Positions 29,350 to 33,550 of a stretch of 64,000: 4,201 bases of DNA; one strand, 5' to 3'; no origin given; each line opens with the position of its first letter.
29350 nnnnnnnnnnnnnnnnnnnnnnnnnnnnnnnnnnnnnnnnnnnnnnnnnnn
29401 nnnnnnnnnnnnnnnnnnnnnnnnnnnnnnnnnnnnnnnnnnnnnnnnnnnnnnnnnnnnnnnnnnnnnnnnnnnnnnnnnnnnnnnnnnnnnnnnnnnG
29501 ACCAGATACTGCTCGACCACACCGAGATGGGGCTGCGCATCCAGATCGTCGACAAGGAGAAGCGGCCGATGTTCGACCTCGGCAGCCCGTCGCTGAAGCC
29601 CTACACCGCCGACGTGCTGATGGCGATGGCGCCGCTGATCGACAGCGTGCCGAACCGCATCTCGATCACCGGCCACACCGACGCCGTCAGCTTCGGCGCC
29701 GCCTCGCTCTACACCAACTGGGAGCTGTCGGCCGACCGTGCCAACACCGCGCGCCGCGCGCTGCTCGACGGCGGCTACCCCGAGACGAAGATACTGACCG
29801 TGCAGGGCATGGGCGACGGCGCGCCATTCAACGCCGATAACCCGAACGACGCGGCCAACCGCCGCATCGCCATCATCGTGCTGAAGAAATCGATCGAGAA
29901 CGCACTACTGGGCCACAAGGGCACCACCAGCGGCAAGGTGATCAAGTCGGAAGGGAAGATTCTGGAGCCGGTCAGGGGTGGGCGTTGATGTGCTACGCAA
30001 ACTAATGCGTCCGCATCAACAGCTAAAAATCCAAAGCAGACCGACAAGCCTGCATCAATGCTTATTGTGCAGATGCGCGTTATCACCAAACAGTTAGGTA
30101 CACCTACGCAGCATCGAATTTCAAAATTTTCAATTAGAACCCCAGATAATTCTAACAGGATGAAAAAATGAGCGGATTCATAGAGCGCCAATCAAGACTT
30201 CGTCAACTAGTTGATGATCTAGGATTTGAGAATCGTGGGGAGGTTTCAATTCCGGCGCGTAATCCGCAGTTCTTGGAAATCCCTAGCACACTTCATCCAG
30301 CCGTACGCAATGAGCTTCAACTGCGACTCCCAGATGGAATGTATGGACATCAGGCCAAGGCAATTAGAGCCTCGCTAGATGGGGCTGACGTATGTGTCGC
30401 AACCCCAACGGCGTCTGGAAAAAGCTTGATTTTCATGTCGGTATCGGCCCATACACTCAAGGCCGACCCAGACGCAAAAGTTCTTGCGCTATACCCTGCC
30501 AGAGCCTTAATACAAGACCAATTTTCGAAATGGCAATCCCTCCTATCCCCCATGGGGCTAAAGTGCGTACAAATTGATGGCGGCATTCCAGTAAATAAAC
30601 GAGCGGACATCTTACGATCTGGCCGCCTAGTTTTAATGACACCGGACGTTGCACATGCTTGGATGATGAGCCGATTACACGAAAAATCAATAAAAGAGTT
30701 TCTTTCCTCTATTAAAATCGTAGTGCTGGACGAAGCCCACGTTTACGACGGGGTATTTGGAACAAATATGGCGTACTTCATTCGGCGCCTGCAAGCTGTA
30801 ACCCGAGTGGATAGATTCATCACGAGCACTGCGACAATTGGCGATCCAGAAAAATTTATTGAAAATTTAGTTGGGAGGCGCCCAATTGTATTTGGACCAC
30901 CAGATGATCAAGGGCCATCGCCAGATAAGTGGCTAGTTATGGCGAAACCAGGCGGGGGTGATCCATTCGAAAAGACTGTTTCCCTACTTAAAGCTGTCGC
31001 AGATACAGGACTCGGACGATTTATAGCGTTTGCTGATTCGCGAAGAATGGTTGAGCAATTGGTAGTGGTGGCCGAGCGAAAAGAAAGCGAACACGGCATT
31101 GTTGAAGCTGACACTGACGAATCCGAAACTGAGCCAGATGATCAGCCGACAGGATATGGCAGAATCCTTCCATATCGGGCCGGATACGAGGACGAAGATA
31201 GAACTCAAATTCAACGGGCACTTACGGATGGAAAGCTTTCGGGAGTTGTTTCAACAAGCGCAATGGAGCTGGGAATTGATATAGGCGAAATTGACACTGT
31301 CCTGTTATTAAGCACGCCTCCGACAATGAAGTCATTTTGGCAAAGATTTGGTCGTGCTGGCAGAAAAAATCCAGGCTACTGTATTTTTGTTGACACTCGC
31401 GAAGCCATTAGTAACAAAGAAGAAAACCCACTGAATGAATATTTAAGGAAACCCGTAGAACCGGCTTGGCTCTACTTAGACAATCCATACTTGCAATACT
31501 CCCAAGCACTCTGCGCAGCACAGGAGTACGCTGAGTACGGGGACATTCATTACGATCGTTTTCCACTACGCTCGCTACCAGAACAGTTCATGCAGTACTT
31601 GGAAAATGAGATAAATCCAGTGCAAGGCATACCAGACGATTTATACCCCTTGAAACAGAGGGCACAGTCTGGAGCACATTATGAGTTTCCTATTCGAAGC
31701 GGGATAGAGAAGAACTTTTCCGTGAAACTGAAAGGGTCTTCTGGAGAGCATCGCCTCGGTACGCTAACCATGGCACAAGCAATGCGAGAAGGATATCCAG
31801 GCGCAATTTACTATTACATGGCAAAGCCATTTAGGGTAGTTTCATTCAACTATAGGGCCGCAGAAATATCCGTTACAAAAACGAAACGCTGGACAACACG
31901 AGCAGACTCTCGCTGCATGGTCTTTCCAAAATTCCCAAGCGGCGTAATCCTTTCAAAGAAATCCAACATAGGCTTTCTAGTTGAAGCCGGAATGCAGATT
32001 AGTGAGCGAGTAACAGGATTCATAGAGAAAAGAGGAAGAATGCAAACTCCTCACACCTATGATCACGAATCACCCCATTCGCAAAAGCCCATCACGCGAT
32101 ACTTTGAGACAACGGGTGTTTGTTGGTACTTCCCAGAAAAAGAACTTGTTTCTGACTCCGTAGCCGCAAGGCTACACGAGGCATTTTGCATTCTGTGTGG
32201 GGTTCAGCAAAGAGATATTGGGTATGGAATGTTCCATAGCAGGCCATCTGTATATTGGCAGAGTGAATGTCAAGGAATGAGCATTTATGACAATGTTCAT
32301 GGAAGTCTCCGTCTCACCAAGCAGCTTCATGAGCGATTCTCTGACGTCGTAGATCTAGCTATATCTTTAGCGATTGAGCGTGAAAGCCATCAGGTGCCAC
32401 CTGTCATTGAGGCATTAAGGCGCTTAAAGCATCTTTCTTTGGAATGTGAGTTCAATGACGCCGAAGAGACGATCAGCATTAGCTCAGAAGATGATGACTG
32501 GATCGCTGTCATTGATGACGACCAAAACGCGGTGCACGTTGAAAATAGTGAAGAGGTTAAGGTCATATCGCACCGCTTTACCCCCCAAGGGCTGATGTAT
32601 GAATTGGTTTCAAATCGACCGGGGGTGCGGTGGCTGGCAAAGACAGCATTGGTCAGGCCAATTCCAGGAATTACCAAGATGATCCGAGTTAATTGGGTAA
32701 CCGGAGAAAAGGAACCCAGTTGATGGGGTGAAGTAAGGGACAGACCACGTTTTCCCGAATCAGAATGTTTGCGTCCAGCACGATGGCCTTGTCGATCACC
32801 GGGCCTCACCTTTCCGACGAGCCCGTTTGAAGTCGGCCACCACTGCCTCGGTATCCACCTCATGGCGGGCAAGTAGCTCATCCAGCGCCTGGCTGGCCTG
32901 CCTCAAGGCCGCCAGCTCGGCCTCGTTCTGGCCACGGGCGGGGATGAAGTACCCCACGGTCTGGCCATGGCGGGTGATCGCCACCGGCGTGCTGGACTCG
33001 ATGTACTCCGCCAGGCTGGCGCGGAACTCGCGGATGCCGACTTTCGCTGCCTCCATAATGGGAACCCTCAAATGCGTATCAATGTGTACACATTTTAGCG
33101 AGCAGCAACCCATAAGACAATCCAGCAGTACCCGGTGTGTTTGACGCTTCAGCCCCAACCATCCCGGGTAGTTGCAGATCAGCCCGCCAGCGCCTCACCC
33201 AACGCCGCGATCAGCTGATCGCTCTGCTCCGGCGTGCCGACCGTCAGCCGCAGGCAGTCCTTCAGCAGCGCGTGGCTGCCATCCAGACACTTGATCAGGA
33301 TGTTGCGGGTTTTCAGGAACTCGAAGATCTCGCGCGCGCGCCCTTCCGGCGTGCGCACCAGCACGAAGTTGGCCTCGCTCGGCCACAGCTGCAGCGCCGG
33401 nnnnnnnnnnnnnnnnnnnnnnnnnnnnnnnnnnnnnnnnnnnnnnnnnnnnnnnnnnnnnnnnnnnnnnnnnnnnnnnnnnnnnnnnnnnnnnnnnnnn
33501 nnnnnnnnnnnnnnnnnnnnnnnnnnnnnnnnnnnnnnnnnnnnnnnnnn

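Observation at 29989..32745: AT-rich 2.8-kb insertion carrying a lone, atypical MrfA/YprA/DruE-type helicase: candidate single-gene defence or otherwise undescribed system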

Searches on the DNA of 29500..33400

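Call 85: search_rna_families(source=window, start=29500, end=33400, threshold=evalue, max_evalue=1)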
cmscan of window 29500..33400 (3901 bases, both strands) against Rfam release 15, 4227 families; matches with E-value up to 1: 1.
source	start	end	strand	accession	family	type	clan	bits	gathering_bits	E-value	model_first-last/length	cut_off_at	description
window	32489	32544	+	RF01138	sR23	Gene; snRNA; snoRNA; CD-box;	-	18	45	0.27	1-54/54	no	Small nucleolar RNA sR23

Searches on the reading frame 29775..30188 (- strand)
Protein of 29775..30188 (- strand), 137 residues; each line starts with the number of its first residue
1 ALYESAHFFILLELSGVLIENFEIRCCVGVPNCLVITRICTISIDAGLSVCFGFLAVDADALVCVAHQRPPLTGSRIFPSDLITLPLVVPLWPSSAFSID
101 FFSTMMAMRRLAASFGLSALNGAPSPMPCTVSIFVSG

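Call 7: search_protein_families(library=pfam, proteins=[window:29775-30188:-], max_evalue=0.01)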
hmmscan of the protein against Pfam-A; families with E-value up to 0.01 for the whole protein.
window:29775-30188:- (137 aa): 0 families
